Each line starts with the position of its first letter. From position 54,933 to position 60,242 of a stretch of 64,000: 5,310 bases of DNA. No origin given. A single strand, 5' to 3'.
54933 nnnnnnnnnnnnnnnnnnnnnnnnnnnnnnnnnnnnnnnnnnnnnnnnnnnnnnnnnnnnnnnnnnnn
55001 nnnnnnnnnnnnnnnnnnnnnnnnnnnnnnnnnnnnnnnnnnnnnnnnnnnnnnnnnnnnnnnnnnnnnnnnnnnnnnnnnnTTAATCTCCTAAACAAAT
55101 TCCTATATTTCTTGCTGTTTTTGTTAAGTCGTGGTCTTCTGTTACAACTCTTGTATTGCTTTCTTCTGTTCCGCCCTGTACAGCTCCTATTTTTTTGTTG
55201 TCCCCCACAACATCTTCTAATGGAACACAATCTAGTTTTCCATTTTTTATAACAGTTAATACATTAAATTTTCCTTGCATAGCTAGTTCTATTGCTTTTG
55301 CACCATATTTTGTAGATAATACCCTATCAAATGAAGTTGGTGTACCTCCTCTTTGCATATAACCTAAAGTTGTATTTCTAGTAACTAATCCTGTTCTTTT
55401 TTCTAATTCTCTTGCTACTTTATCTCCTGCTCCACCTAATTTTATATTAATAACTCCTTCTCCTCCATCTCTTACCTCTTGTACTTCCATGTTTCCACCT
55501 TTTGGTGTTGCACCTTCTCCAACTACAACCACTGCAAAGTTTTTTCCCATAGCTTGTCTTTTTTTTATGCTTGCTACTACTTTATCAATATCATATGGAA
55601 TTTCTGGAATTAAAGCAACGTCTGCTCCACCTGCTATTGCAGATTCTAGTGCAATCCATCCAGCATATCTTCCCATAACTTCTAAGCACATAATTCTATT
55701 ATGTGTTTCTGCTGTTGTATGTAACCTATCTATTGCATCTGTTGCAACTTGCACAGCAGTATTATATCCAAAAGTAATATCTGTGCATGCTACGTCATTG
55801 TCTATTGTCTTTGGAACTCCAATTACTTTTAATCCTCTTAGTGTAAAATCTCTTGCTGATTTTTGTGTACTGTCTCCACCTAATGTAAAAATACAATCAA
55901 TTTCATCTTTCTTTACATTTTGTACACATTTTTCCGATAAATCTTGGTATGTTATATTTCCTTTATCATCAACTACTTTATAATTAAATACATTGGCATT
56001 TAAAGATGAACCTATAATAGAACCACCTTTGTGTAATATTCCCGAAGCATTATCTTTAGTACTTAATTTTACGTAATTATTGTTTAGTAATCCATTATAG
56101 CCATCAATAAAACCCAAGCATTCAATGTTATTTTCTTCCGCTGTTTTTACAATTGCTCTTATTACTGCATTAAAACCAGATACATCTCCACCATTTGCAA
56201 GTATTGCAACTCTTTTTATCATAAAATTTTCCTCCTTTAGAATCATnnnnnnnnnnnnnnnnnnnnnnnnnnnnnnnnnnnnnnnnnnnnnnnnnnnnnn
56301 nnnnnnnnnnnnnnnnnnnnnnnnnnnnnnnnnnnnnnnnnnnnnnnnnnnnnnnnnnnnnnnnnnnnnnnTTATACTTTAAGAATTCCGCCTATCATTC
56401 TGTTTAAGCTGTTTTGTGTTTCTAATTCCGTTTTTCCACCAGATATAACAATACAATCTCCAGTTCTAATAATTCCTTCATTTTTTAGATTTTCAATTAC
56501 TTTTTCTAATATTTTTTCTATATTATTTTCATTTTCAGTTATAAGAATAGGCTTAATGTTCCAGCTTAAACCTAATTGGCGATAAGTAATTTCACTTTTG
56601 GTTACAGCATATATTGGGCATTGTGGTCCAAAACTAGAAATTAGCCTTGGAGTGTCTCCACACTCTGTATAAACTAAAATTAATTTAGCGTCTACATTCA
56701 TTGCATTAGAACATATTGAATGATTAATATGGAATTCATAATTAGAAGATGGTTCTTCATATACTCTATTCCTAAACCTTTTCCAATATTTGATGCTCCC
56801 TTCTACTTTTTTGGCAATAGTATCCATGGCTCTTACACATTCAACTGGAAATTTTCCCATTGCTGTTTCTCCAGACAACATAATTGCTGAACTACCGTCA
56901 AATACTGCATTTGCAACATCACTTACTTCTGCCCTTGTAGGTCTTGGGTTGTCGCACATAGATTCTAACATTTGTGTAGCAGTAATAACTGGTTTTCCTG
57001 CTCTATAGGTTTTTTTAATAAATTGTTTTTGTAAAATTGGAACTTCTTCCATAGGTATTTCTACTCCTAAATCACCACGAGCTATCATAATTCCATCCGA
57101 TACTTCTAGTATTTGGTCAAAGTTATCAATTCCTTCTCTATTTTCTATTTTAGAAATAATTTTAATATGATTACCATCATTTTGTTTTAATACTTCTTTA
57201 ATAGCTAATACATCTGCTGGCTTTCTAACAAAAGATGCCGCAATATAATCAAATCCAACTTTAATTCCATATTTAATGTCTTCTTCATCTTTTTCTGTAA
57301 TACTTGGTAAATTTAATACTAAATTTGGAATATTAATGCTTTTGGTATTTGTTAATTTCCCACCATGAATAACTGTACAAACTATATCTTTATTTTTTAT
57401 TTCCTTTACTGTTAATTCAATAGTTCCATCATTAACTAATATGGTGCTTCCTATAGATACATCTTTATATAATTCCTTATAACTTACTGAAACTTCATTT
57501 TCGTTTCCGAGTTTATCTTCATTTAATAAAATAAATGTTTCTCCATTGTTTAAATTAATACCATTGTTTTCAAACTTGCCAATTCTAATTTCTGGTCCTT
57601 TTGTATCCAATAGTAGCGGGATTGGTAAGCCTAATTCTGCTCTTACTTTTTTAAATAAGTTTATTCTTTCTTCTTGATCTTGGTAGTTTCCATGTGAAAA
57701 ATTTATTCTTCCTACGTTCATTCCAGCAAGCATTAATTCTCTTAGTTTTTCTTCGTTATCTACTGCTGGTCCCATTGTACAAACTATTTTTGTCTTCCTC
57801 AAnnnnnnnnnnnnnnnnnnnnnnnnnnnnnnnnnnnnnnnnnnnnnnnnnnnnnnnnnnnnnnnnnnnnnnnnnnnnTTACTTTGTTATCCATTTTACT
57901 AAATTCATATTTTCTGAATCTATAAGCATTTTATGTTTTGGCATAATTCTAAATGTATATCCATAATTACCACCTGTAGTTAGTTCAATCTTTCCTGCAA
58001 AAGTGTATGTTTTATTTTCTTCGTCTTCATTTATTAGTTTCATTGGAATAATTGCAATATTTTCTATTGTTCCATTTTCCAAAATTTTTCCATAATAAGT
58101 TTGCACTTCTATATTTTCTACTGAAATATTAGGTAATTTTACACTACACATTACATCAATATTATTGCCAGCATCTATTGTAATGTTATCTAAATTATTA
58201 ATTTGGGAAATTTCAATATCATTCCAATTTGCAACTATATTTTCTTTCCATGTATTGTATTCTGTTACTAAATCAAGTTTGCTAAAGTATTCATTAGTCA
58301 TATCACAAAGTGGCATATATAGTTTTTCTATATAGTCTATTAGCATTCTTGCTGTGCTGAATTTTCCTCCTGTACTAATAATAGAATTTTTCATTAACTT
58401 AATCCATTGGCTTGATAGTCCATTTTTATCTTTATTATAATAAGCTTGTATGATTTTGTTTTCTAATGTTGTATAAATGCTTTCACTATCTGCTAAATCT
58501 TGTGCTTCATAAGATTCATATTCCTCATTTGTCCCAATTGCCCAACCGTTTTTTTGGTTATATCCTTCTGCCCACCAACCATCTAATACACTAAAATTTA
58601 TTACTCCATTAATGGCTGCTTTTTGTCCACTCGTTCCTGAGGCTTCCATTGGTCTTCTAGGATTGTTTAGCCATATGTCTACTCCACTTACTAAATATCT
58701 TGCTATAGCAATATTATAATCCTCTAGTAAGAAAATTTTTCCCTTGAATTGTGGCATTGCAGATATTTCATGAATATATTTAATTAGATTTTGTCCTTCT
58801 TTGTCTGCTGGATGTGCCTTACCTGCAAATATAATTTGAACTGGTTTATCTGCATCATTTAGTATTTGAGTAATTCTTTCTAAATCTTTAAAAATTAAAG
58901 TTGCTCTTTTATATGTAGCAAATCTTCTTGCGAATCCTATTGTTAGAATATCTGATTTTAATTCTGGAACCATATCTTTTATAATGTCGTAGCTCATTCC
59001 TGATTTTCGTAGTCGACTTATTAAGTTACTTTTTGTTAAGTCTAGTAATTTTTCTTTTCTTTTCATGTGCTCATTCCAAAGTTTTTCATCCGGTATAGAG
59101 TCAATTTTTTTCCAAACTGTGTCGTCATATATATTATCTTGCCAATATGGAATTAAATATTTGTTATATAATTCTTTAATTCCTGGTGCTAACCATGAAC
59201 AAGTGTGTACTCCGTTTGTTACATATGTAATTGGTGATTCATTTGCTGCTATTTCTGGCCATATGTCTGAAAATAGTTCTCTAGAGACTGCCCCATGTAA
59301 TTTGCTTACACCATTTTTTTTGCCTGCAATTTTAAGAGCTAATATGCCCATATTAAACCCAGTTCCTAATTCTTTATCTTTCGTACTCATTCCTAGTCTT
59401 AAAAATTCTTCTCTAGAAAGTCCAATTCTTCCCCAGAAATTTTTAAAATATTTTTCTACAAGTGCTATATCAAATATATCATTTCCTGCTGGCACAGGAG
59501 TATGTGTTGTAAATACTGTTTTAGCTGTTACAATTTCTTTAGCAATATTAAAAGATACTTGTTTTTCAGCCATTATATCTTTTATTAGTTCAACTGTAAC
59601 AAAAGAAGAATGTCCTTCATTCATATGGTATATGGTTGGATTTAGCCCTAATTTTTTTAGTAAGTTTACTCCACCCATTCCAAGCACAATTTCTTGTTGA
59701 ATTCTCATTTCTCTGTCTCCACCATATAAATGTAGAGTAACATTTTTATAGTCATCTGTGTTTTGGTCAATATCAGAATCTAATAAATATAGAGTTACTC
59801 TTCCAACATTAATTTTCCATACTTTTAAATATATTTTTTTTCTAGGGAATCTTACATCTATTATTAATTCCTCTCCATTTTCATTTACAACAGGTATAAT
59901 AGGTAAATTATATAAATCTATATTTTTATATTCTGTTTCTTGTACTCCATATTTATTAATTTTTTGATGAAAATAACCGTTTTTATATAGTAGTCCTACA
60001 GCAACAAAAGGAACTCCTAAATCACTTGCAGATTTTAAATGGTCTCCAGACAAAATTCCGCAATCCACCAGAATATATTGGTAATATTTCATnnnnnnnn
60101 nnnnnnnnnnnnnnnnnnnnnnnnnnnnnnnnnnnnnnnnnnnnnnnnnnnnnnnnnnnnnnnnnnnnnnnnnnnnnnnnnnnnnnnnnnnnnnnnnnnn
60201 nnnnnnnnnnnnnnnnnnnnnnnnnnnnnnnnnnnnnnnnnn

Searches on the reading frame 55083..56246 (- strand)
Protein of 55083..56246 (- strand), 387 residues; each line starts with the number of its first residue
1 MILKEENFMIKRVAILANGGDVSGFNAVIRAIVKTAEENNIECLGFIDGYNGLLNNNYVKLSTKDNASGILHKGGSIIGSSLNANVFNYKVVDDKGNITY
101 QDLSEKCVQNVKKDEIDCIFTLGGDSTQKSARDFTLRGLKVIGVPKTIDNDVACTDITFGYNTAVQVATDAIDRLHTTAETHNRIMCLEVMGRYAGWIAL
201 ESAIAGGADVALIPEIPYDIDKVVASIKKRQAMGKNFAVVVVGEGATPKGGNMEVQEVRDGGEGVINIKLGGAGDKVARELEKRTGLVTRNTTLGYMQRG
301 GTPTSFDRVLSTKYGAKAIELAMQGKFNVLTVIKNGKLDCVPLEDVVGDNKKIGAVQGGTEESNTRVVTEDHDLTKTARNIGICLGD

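Call 77: search_protein_families(library=ncbifam, proteins=[window:55083-56246:-], max_evalue=0.00001)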
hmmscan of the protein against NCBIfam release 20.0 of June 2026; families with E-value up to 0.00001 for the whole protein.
window:55083-56246:- (387 aa): 11 families
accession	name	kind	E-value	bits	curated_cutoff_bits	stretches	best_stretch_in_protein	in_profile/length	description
TIGR02483.1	PFK_mixed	subfamily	2.1e-116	388.6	430.55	1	12-347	1-325/325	phosphofructokinase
NF002872.1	PRK03202.1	subfamily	3.3e-104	348.4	253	1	11-353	1-310/323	ATP-dependent 6-phosphofructokinase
NF010674.0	PRK14071.1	equivalog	4.5e-90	302.2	544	1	10-387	4-360/360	ATP-dependent 6-phosphofructokinase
TIGR02482.1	PFKA_ATP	equivalog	4.3e-77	259.1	371.35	2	12-250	1-227/301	6-phosphofructokinase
TIGR02478.1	6PF1K_euk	equivalog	2e-54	185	708.4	2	136-353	138-343/744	6-phosphofructokinase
NF005301.0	PRK06830.1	equivalog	4.8e-44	150.5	400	1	12-354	83-423/445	ATP-dependent 6-phosphofructokinase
NF041103.1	PFKA_PPi_Ttgales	equivalog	5.2e-44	150.9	550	1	13-350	1-350/407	diphosphate--fructose-6-phosphate 1-phosphotransferase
NF010675.0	PRK14072.1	subfamily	3.1e-41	141.5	273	1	11-337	4-339/416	diphosphate--fructose-6-phosphate 1-phosphotransferase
NF005482.0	PRK07085.1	subfamily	9.3e-30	103.6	446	1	9-245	72-314/558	diphosphate--fructose-6-phosphate 1-phosphotransferase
TIGR02477.1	PFKA_PPi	equivalog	2.1e-26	92.5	587.95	1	12-245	69-308/539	diphosphate--fructose-6-phosphate 1-phosphotransferase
NF005121.0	PRK06555.1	equivalog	2.2e-24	86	395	1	9-203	2-207/404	pyrophosphate--fructose-6-phosphate 1-phosphotransferase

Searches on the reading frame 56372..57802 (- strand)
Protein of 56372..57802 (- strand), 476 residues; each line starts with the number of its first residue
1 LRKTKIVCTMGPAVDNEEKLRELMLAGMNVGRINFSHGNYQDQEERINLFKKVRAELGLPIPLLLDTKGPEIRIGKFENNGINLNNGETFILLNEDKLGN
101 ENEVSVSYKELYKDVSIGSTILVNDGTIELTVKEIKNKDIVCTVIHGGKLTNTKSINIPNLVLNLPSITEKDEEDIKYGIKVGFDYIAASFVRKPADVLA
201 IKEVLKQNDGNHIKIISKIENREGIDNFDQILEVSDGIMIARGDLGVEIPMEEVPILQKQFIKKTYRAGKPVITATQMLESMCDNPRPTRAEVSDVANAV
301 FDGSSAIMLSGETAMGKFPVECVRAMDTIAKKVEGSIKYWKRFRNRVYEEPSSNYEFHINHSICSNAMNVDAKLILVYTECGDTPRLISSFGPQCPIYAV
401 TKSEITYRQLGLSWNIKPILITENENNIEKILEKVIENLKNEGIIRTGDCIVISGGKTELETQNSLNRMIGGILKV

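Call 35: search_protein_families(library=pfam, proteins=[window:56372-57802:-], max_evalue=0.00001)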
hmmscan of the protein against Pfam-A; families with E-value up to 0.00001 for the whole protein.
window:56372-57802:- (476 aa): 2 families
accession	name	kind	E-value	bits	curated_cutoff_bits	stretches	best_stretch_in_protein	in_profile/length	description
PF00224.27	PK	-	1.5e-128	429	30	1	1-323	1-328/328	Pyruvate kinase, barrel domain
PF02887.21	PK_C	-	3.8e-25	88.6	28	1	359-459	3-102/114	Pyruvate kinase, alpha/beta domain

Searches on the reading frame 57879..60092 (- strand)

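Call 35: search_protein_families(library=pfam, proteins=[window:57879-60092:-], max_evalue=0.00001)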
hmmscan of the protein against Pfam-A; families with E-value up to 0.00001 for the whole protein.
window:57879-60092:- (737 aa): 1 family
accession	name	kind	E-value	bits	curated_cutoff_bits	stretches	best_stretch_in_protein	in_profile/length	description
PF00343.26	Phosphorylase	-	2.1e-28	99.5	27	1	154-543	219-620/713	Carbohydrate phosphorylase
